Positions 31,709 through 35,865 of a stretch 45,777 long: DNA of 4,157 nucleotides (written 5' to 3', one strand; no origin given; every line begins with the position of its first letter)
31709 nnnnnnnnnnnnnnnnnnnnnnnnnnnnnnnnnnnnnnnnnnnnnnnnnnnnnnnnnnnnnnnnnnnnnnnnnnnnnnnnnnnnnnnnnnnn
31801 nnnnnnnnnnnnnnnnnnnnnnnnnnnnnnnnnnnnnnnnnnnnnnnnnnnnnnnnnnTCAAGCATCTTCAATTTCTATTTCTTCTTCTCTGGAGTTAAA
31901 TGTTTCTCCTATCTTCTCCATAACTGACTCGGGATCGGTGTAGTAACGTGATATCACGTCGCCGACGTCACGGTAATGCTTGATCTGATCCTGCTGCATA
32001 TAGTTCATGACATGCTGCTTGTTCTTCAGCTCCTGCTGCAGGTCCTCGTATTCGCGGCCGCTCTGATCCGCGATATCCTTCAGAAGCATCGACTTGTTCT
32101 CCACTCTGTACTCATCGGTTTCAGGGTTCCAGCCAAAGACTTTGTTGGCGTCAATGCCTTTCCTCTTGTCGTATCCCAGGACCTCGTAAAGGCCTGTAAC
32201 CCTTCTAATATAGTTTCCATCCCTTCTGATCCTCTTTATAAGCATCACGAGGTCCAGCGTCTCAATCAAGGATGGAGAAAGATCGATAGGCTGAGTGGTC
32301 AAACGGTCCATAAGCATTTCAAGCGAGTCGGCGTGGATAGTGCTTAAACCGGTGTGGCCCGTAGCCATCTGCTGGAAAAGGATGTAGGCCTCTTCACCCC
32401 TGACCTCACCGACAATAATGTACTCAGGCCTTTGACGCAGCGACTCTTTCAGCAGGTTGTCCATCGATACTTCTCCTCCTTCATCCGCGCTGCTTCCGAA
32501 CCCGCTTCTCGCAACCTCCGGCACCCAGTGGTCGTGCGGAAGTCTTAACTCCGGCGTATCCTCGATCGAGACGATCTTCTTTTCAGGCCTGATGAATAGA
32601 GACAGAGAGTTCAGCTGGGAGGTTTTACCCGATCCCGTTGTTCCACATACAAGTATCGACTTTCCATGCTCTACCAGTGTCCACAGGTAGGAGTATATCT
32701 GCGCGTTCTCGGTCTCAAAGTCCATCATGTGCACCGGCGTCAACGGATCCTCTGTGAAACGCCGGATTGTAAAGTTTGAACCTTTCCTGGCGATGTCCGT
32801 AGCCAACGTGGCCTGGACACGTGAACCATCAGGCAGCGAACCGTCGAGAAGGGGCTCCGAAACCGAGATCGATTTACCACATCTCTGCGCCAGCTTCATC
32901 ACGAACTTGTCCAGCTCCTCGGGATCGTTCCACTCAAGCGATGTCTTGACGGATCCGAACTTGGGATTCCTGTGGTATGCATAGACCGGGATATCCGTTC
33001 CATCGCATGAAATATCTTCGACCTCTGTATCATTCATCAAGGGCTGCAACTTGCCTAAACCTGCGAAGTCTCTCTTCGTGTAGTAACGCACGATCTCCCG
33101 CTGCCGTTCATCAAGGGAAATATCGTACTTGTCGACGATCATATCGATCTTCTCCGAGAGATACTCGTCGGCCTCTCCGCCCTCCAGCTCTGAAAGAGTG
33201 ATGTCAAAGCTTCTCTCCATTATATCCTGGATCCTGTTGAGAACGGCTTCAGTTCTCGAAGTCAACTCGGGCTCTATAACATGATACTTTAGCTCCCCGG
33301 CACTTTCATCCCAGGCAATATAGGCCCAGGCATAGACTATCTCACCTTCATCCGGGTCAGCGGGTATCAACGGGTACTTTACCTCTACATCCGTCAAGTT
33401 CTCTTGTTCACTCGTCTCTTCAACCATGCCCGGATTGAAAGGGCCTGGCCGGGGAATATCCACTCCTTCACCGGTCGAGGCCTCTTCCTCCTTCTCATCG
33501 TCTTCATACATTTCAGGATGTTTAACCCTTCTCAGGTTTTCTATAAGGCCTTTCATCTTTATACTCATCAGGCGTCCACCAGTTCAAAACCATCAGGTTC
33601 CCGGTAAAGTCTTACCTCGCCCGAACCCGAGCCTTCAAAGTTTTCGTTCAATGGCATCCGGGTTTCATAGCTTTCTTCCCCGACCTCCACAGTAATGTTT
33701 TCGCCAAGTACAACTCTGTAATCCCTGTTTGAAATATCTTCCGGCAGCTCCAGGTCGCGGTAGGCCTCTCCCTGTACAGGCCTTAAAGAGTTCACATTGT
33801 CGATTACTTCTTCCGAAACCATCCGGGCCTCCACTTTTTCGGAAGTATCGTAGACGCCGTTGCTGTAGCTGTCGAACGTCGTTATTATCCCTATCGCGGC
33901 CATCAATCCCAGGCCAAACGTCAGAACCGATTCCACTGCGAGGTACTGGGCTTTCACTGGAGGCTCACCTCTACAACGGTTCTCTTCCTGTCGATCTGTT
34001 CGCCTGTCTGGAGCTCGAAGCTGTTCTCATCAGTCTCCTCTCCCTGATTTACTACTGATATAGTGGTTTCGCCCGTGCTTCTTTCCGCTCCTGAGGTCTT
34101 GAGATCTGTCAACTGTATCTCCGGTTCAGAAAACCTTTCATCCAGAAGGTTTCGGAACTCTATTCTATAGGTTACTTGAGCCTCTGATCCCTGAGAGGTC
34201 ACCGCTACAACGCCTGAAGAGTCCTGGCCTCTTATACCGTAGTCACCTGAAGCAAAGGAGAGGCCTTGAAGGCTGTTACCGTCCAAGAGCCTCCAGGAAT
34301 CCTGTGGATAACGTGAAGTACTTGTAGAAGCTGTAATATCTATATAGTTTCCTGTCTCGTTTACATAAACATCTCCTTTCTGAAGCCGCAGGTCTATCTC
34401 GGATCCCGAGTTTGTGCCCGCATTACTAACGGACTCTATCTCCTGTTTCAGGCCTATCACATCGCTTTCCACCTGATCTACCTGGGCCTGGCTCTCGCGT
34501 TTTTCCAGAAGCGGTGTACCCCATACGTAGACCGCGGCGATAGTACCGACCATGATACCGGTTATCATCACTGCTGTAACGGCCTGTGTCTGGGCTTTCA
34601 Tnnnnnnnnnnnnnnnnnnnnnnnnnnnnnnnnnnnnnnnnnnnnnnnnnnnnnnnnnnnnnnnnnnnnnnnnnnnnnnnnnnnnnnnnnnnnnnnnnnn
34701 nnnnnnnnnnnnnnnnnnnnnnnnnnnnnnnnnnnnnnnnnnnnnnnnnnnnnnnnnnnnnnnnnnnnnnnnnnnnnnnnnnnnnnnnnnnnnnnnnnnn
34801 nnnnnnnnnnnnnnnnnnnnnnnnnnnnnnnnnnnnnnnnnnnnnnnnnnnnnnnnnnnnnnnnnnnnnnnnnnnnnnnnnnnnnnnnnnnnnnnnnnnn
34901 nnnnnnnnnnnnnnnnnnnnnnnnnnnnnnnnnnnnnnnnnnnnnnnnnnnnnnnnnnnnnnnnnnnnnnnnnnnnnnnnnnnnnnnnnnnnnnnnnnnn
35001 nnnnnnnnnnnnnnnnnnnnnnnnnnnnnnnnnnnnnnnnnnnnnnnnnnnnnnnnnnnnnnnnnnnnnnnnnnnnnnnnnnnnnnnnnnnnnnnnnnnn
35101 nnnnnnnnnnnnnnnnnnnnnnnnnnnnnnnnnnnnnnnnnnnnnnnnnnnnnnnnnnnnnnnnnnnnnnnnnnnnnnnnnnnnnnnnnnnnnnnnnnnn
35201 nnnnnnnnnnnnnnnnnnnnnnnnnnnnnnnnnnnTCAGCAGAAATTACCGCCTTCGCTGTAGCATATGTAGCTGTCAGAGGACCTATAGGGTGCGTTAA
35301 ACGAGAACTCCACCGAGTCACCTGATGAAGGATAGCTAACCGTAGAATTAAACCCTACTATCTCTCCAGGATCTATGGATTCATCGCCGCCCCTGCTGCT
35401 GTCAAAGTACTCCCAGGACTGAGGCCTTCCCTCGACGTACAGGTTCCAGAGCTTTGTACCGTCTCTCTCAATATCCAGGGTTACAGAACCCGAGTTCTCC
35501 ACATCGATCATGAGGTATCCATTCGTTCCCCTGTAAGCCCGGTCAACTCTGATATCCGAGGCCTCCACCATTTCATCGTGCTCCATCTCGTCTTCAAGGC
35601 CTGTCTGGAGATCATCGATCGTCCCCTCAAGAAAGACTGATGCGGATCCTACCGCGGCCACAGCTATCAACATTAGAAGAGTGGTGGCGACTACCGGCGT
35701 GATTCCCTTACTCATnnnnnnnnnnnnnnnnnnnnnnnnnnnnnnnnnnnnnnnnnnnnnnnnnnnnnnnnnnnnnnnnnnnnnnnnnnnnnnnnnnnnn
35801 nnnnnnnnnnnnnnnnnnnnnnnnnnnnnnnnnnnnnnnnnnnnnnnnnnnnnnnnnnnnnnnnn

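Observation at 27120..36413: Eleven-gene Epd/Tad-like type IV pilus locus with seven prepilin-like genes and a split platform protein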

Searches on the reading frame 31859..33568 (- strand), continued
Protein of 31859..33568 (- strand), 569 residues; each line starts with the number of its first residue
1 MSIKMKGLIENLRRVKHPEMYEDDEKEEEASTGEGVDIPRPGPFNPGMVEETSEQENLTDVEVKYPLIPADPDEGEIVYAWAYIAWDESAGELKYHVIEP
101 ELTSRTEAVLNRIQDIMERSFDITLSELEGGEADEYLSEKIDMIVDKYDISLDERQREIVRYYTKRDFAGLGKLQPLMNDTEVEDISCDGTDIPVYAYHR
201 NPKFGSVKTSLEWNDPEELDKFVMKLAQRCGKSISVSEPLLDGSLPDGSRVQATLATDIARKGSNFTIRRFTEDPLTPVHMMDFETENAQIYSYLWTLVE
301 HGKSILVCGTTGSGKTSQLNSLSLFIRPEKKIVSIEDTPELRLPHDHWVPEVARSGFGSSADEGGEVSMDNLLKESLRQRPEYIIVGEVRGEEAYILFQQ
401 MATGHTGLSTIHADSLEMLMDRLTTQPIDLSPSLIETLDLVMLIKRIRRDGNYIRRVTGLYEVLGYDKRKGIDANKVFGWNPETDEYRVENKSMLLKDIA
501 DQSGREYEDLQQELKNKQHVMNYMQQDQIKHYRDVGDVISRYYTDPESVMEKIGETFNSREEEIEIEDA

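Call 47: get_annotated_region(hit=H5, flank=9000)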
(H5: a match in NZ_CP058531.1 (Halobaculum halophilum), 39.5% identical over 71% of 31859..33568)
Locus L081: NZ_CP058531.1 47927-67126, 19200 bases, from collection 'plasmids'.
description: Halobaculum halophilum strain Gai3-2 plasmid unnamed2, complete sequence
organism: Halobaculum halophilum (NCBI taxid 2743090)
taxonomy: Archaea; Euryarchaeota; Halobacteria; Halobacteriales; Haloferacaceae; Halobaculum; Halobaculum halophilum
host: -; source: cell culture,sediment in salt lake; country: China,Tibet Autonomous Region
typing (MOB-suite, as given by PLSDB): non-mobilizable
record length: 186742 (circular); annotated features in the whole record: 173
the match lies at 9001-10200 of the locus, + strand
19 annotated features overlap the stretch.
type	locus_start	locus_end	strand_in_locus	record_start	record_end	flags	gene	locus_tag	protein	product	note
CDS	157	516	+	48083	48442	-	-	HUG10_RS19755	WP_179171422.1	hypothetical protein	-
CDS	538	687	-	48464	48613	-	-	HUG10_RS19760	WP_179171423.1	hypothetical protein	-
CDS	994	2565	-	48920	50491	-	-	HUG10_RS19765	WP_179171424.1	hypothetical protein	-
CDS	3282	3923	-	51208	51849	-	-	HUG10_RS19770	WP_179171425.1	transcriptional regulator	-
CDS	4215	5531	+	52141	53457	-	-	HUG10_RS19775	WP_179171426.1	MFS transporter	GO:0055085 - transmembrane transport [Evidence IEA]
CDS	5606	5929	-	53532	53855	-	-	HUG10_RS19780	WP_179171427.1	FUN14 domain-containing protein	-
CDS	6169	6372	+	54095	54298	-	-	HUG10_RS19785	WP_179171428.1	DUF4177 domain-containing protein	-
CDS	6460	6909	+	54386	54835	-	-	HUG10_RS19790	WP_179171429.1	type IV pilin N-terminal domain-containing protein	-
CDS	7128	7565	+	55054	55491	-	-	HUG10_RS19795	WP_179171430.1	hypothetical protein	-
CDS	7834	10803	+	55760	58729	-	-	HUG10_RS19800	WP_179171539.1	type II/IV secretion system ATPase subunit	-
CDS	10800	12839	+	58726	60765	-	-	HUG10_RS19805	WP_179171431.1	type II secretion system F family protein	-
CDS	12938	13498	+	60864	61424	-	-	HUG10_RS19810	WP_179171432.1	hypothetical protein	-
CDS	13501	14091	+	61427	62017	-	-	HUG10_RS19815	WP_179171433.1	hypothetical protein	-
CDS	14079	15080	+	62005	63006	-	-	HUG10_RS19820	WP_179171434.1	hypothetical protein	-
CDS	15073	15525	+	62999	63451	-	-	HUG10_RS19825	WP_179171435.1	hypothetical protein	-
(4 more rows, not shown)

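Call 48: get_annotated_region(hit=H2, flank=9000)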
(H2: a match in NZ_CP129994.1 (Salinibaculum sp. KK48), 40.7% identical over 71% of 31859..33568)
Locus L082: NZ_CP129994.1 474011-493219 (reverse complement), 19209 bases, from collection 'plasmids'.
description: Salinibaculum sp. KK48 plasmid unnamed2, complete sequence
organism: Salinibaculum sp. KK48 (NCBI taxid 3058903)
taxonomy: Archaea; Euryarchaeota; Halobacteria; Halobacteriales; Haloarculaceae; Salinibaculum; Salinibaculum sp. KK48
host: -; source: cell culture,sediment; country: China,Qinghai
typing (MOB-suite, as given by PLSDB): non-mobilizable
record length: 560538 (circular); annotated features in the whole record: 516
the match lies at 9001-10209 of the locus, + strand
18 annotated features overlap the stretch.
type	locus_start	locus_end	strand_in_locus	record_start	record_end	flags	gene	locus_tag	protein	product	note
CDS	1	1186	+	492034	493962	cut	-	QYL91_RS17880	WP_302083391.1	TFIIB-type zinc ribbon-containing protein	-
CDS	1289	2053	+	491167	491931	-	nucS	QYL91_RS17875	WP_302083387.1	endonuclease NucS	-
CDS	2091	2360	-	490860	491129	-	-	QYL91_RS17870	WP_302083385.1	hypothetical protein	-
CDS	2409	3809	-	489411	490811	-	-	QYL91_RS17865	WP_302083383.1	hypothetical protein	-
CDS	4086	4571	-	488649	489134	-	-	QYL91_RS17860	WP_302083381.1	type IV pilin N-terminal domain-containing protein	-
CDS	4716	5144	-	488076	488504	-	-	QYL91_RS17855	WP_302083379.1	type IV pilin N-terminal domain-containing protein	-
CDS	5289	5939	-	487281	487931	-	-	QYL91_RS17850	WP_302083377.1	DNA-binding protein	-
CDS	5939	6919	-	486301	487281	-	-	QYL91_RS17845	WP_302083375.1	replication factor A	-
CDS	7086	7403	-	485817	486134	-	-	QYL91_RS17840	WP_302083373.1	FUN14 domain-containing protein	-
CDS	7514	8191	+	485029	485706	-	-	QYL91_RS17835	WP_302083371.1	hypothetical protein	-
CDS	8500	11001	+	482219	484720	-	-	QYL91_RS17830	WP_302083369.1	ATPase, T2SS/T4P/T4SS family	-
CDS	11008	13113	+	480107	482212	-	-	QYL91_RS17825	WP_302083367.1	type II secretion system F family protein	-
CDS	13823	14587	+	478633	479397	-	-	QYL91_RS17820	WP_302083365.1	hypothetical protein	-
CDS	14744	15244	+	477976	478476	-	-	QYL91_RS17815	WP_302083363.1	hypothetical protein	-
CDS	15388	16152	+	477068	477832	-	-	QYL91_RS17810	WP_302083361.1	hypothetical protein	-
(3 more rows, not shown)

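Call 49: search_protein_families(library=pfam, max_evalue=0.01, proteins=[L081:12938-13498:+, L081:13501-14091:+, L081:14079-15080:+, L081:15073-15525:+, L081:15518-16315:+, L081:7128-7565:+, L081:6460-6909:+, L081:7834-10803:+])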
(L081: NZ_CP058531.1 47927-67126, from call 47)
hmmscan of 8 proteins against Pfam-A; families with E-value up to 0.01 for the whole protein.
L081:12938-13498:+ (186 aa): 1 family
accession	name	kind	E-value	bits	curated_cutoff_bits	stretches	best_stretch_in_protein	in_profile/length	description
PF23958.1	DUF7287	-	5.3e-32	112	27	1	1-186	8-157/157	Family of unknown function (DUF7287)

L081:13501-14091:+ (196 aa): 1 family
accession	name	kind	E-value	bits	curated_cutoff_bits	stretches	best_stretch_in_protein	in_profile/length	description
PF23959.1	DUF7288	-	2.4e-65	220.8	27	1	2-193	1-184/184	Family of unknown function (DUF7288)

L081:14079-15080:+ (333 aa): 1 family
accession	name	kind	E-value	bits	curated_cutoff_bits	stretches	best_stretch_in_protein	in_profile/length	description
PF23922.1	DUF7261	-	0.0002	22.1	27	1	21-92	3-76/169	Family of unknown function (DUF7261)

L081:15073-15525:+ (150 aa): 1 family
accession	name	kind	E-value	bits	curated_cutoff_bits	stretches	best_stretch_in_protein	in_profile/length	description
PF23928.1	DUF7266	-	4.7e-25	88.4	27.6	1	3-147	2-142/145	Family of unknown function (DUF7266)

L081:15518-16315:+ (265 aa): 1 family
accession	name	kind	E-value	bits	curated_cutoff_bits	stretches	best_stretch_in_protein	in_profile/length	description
PF23960.2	DUF7289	-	6.3e-50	170.4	27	1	4-262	1-237/238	Family of unknown function (DUF7289)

L081:7128-7565:+ (145 aa): 0 families

L081:6460-6909:+ (149 aa): 1 family
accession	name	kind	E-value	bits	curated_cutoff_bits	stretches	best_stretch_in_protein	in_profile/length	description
PF07790.16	Pilin_N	-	9e-23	81.4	25.2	1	11-84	1-70/78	Archaeal Type IV pilin, N-terminal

L081:7834-10803:+ (989 aa): 4 families
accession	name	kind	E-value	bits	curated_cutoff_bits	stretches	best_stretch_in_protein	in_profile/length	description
PF00437.27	T2SSE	-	1.6e-30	106.4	24.9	1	470-683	66-280/370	Type II/IV secretion system protein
PF23989.1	PilB3_C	-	1.9e-07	31.5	27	1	719-792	2-74/83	PilB3-like, C-terminal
PF23990.1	PilB3_N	-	0.00037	21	27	1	240-273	67-100/101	PilB3-like, N-terminal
PF13555.12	AAA_29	-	0.0015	18.7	27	1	515-562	4-47/61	P-loop containing region of AAA domain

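Call 59: search_protein_families(library=ncbifam, max_evalue=1e-20, proteins=[L081:7834-10803:+, L082:8500-11001:+, L050:2920-4470:+, L057:10001-11485:+])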
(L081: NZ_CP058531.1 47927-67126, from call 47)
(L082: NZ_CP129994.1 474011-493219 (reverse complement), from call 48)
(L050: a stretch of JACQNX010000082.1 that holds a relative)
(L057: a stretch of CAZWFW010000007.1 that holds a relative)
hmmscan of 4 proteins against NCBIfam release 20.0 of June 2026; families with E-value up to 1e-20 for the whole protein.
L081:7834-10803:+ (989 aa): 6 families
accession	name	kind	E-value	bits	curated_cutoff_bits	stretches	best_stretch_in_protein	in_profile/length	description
NF058587.1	archaellum_moto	equivalog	4.1e-118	395.4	550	1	249-779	36-519/527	archaellum flagellar ATPase motor FlaI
NF053672.1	bindosome_BasE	exception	9.5e-52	176.4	1000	1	395-778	124-508/512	bindosome assembly system ATPase subunit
TIGR03819.1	heli_sec_ATPase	hypoth_equivalog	7.5e-37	127.3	373.15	1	382-658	24-298/340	TadA family conjugal transfer-associated ATPase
TIGR02788.1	VirB11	equivalog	1e-34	120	249.95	1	529-657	135-262/308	P-type DNA transfer ATPase VirB11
TIGR02782.1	TrbB_P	equivalog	3.1e-25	89.1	304.55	1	458-690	57-289/303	P-type conjugative transfer ATPase TrbB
NF010475.0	PRK13900.1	equivalog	4.8e-24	85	389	1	529-650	151-272/333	type IV secretion system ATPase VirB11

L082:8500-11001:+ (833 aa): 8 families
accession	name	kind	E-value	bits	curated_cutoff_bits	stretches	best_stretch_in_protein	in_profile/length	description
NF058587.1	archaellum_moto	equivalog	4.2e-120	402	550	1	38-556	39-517/527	archaellum flagellar ATPase motor FlaI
NF053672.1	bindosome_BasE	exception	2.3e-56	191.6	1000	1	171-559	123-510/512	bindosome assembly system ATPase subunit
TIGR03819.1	heli_sec_ATPase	hypoth_equivalog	1.8e-41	142.5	373.15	1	165-435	30-298/340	TadA family conjugal transfer-associated ATPase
TIGR02788.1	VirB11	equivalog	4.3e-38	131.1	249.95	1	307-434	136-262/308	P-type DNA transfer ATPase VirB11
TIGR02782.1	TrbB_P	equivalog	1.2e-30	106.9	304.55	1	229-479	51-298/303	P-type conjugative transfer ATPase TrbB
NF010475.0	PRK13900.1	equivalog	1.4e-25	90.1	389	1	308-431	153-276/333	type IV secretion system ATPase VirB11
NF010469.0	PRK13894.1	subfamily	1.4e-24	87.1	508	1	221-478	58-311/320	conjugal transfer ATPase TrbB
NF010407.0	PRK13833.1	subfamily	3.5e-21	75.9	499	1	245-489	75-313/323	conjugal transfer protein TrbB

L050:2920-4470:+ (517 aa): 8 families
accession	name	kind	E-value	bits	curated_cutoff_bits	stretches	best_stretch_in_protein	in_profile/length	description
NF058587.1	archaellum_moto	equivalog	3.1e-125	418.9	550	1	43-504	39-518/527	archaellum flagellar ATPase motor FlaI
NF053672.1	bindosome_BasE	exception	1.8e-62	211.7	1000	1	57-506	62-510/512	bindosome assembly system ATPase subunit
TIGR03819.1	heli_sec_ATPase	hypoth_equivalog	4.9e-49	167.3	373.15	1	128-417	45-338/340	TadA family conjugal transfer-associated ATPase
TIGR02788.1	VirB11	equivalog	3.4e-34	118.3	249.95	1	263-384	141-263/308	P-type DNA transfer ATPase VirB11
TIGR02782.1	TrbB_P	equivalog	1.8e-30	106.3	304.55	1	183-416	54-289/303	P-type conjugative transfer ATPase TrbB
NF010469.0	PRK13894.1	subfamily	8.7e-26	91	508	1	186-426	70-310/320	conjugal transfer ATPase TrbB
NF010475.0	PRK13900.1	equivalog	1e-24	87.3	389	1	264-419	158-324/333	type IV secretion system ATPase VirB11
NF010407.0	PRK13833.1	subfamily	2.5e-21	76.4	499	1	198-417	77-297/323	conjugal transfer protein TrbB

L057:10001-11485:+ (495 aa): 9 families
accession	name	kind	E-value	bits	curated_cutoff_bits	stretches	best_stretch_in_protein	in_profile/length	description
NF058587.1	archaellum_moto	equivalog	1.5e-134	449.6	550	1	8-484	26-518/527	archaellum flagellar ATPase motor FlaI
NF053672.1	bindosome_BasE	exception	8.9e-71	239.2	1000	1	26-486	53-510/512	bindosome assembly system ATPase subunit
TIGR03819.1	heli_sec_ATPase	hypoth_equivalog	5.2e-47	160.7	373.15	1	80-364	18-298/340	TadA family conjugal transfer-associated ATPase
TIGR02788.1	VirB11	equivalog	1.2e-38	132.9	249.95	1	231-364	131-263/308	P-type DNA transfer ATPase VirB11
TIGR02782.1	TrbB_P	equivalog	6.2e-32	111.1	304.55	1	161-407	54-297/303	P-type conjugative transfer ATPase TrbB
NF010475.0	PRK13900.1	equivalog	1.3e-30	106.7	389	1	230-394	146-319/333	type IV secretion system ATPase VirB11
NF010469.0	PRK13894.1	subfamily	3e-30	105.7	508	1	165-407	71-311/320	conjugal transfer ATPase TrbB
NF010425.0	PRK13851.1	equivalog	2.1e-21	76.2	461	0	233-354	151-272/344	type IV secretion system protein VirB11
NF010407.0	PRK13833.1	subfamily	2.7e-21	76.3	499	1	177-400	78-300/323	conjugal transfer protein TrbB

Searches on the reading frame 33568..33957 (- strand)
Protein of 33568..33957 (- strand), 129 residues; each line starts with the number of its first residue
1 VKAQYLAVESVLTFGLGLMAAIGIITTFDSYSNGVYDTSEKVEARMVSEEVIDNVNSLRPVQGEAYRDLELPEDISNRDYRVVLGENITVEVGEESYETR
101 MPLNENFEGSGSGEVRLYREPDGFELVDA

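Call 3: search_protein_families(library=pfam, max_evalue=0.1, proteins=[window:33568-33957:-])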
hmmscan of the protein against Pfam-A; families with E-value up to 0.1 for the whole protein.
window:33568-33957:- (129 aa): 1 family
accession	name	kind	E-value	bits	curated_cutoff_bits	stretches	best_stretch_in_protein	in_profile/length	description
PF23928.1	DUF7266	-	0.001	19.2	27.6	1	7-104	9-111/145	Family of unknown function (DUF7266)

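Call 4: search_protein_families(library=ncbifam, max_evalue=0.1, proteins=[window:33568-33957:-])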
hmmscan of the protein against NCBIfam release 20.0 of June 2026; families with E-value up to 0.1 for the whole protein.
window:33568-33957:- (129 aa): 0 families

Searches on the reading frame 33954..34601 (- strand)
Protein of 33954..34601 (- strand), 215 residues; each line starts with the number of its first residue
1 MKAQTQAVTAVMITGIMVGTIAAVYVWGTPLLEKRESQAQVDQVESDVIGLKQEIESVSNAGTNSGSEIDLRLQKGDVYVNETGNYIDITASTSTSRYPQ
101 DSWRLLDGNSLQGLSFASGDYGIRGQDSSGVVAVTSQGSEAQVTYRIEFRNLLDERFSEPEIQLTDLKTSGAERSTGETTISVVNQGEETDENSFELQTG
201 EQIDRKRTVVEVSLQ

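Call 3: search_protein_families(library=pfam, max_evalue=0.1, proteins=[window:33954-34601:-])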
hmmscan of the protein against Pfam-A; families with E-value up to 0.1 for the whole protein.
window:33954-34601:- (215 aa): 3 families
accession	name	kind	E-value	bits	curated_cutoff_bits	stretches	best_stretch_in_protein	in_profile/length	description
PF23960.2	DUF7289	-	5.3e-07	29.8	27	1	3-150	2-137/238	Family of unknown function (DUF7289)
PF11324.13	DUF3126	-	0.03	14.6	25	1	152-198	8-56/63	Protein of unknown function (DUF3126)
PF18357.7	DtxR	-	0.099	13.4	25.9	0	53-90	31-68/79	Diphteria toxin repressor SH3 domain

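Call 4: search_protein_families(library=ncbifam, max_evalue=0.1, proteins=[window:33954-34601:-])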
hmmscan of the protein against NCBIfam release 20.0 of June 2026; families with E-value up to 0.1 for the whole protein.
window:33954-34601:- (215 aa): 1 family
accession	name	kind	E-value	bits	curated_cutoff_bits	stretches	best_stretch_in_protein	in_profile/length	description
NF011925.1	PRK15396.1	subfamily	0.029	14.6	108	1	26-61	12-47/78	major outer membrane lipoprotein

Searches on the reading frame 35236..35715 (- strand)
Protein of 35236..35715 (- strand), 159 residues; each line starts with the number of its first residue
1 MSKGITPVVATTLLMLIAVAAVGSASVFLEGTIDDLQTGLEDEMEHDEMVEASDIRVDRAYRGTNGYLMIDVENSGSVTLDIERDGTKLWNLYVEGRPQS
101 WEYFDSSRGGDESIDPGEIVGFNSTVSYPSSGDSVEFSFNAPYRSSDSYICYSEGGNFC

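Call 3: search_protein_families(library=pfam, max_evalue=0.1, proteins=[window:35236-35715:-])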
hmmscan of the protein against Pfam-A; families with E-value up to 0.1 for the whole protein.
window:35236-35715:- (159 aa): 0 families

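Call 4: search_protein_families(library=ncbifam, max_evalue=0.1, proteins=[window:35236-35715:-])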
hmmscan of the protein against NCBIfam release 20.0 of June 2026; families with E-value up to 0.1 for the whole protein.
window:35236-35715:- (159 aa): 4 families
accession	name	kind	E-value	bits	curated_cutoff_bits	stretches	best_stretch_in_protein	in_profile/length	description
NF052590.1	ArlF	equivalog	3.8e-05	23.9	110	1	9-84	7-83/137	archaellum stator protein ArlF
TIGR02537.2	arch_flag_Nterm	domain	0.005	16.3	20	1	1-29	1-29/33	archaellin/type IV pilin N-terminal domain-containing protein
NF053669.1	bindosome_BasA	exception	0.018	15.2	230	1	3-83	2-81/136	bindosome assembly system protein BasA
NF046073.1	UpsA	equivalog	0.061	13.5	130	0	3-83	2-73/136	pilin subunit UpsA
